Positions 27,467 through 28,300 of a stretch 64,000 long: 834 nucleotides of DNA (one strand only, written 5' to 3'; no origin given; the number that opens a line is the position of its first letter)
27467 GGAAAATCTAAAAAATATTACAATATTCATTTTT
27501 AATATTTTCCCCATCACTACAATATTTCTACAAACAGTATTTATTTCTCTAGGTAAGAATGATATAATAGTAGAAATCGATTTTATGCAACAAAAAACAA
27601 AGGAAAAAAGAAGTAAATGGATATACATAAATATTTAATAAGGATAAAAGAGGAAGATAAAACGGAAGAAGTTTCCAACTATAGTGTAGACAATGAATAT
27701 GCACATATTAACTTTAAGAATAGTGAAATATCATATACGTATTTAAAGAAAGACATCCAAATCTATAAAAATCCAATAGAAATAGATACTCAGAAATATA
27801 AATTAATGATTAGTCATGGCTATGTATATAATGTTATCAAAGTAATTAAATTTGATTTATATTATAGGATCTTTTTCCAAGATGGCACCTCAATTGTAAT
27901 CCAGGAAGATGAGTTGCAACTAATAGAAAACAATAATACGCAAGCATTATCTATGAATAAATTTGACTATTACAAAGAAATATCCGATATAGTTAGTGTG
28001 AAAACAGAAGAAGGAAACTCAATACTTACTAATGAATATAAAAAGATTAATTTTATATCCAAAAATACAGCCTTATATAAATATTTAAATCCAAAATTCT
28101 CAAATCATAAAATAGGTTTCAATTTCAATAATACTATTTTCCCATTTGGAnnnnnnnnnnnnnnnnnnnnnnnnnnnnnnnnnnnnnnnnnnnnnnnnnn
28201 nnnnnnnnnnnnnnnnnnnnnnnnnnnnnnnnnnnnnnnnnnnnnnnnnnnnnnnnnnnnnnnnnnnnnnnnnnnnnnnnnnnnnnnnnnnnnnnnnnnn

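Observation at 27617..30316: Upf1-like SF1 helicase fused to a C-terminal DUF559/Vsr-type endonuclease domain, just outside the island boundary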

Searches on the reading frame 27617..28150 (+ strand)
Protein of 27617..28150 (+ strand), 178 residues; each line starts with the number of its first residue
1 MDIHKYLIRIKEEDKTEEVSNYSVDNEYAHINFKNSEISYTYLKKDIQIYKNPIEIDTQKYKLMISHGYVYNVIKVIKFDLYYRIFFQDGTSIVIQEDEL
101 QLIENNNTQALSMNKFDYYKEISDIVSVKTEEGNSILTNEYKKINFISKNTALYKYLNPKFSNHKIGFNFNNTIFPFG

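Call 38: search_protein_representatives(protein=window:27617-28150:+)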
Query: 178 residues. Proteins with E-value up to 0.001 (for the whole library): 327; up to 1e-10: 78; up to 1e-30: 8. The best 150 are listed.
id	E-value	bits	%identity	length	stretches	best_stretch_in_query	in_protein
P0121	7.6e-52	192.3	55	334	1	2-178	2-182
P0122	1.4e-51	191.4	54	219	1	2-178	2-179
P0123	1.3e-47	178.5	53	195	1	1-163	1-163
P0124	3.1e-43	164.2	56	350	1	1-178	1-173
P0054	2.4e-38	148.3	44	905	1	1-178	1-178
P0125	3.8e-36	141.2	44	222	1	1-178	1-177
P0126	4.5e-32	127.9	79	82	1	1-80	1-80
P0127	1.0e-30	123.5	42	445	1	1-178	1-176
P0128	2.2e-28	115.9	49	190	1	45-150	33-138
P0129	2.5e-27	112.5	52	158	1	1-134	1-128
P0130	2.8e-24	102.6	66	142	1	71-167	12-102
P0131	1.5e-23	100.2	48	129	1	62-161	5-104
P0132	7.6e-21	91.4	34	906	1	1-165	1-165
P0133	1.9e-20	90.1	33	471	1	5-178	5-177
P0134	4.9e-19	85.5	44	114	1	1-107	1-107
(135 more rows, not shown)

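Call 59: predict_structure(alignment_id=A5)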
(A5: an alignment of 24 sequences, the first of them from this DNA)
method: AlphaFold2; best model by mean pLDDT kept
length: 178 residues; sequences in the alignment: 24
mean_pLDDT: 72.7   pTM: 0.55
mean pLDDT of the five models: 72.7, 72.7, 72.2, 71.6, 71.3
residues with pLDDT >= 90: 71; 70-90: 33; 50-70: 36; < 50: 38
segments of 3 or more residues with pLDDT < 50: 107-112, 126-130, 158-178
pLDDT, mean of each block of 10 residues (from residue 1): 93 92 92 92 93 91 80 91 91 91 66 51 48 52 54 51 36 40
secondary structure, 60 per line:
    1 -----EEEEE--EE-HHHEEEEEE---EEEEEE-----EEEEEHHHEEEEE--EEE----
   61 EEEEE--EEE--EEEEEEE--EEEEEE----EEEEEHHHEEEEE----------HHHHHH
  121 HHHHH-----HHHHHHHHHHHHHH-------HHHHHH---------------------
elements in order: E6-10 E19-24 E28-33 E39-43 E47-51 E54-56 E61-65 E68-70 E73-79 E82-87 E92-96 E100-104 H115-125 H131-144 H152-157

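Call 62: fold_search(model_id=the predicted structure, library=pdb)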
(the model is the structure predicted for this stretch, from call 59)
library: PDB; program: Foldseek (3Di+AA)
matches with E <= 10: 1055; with E <= 0.001: 0
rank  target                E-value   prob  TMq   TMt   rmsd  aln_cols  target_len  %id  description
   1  6n45_A                3.9e-02  0.16  0.14  0.12  19.2       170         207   14  Crystal structure of the cryptic polo box domain of human activated Plk4 variant 1 (released 2019-09-04)
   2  8xpg_B                4.2e-02  0.28  0.16  0.13  18.4       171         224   14  The Crystal Structure of polo box domain of Plk4 from Biortus. (released 2024-03-06)
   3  9y49_AE               4.9e-02  0.47  0.20  0.14  13.6       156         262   13  Structure of tuco-tuco ribosome with P/E tRNA and eEF2 (rotated) (released 2026-02-18)
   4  4n7z_A                5.2e-02  0.28  0.16  0.13  19.1       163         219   12  Crystal structure of human Plk4 cryptic polo box (CPB) in complex with a Cep192 N-terminal fragment (released 2014-07-02)
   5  6w38_B                6.8e-02  0.25  0.16  0.13  19.2       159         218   11  Crystal structure of the FAM46C/Plk4 complex (released 2020-05-06)
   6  6ie4_A                7.6e-02  0.75  0.21  0.27  14.5       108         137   10  Crystal structure of ADCP1 tandem Agenet domain 1-2 in complex with H3K9me1 (released 2019-01-16)
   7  4qw2_A                7.6e-02  0.41  0.18  0.17  12.7       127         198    7  FMRP N-terminal domain (R138Q) (released 2014-12-03)
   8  9kkf_SE               8.5e-02  0.38  0.17  0.12  14.1       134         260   13  Structure of the human 40S ribosome complexed with HCV IRES and eIF3 (released 2025-12-03)
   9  6ole_SE               8.5e-02  0.30  0.19  0.14  14.4       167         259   13  Human ribosome nascent chain complex (CDH1-RNC) stalled by a drug-like molecule with AP and PE tRNAs (released 2019-06-19)
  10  6ie5                  9.5e-02  0.60  0.20  0.24  11.2       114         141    9  Crystal structure of ADCP1 tandem Agenet domain 3-4 (released 2019-01-16)
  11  6uy7                  9.5e-02  0.41  0.17  0.26  12.3       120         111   12  Crystal structure of the STAC3 tandem SH3 domains - P269R (released 2020-06-17)
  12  2mox_MODEL_1_A        9.5e-02  0.35  0.18  0.21  23.8       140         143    9  solution structure of tandem SH3 domain of Sorbin and SH3 domain-containing protein 1 (released 2014-05-28)
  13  8a98_SE               9.5e-02  0.25  0.19  0.14  15.7       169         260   12  CRYO-EM STRUCTURE OF LEISHMANIA MAJOR 80S RIBOSOME : snoRNA MUTANT (released 2023-10-11)
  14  4n7v_A                9.5e-02  0.21  0.16  0.13  19.2       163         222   13  Crystal structure of human Plk4 cryptic polo box (CPB) in complex with a Cep152 N-terminal fragment (released 2014-07-02)
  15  4qvz_B                1.0e-01  0.54  0.20  0.18  12.3       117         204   10  FMRP N-terminal domain (released 2014-12-03)
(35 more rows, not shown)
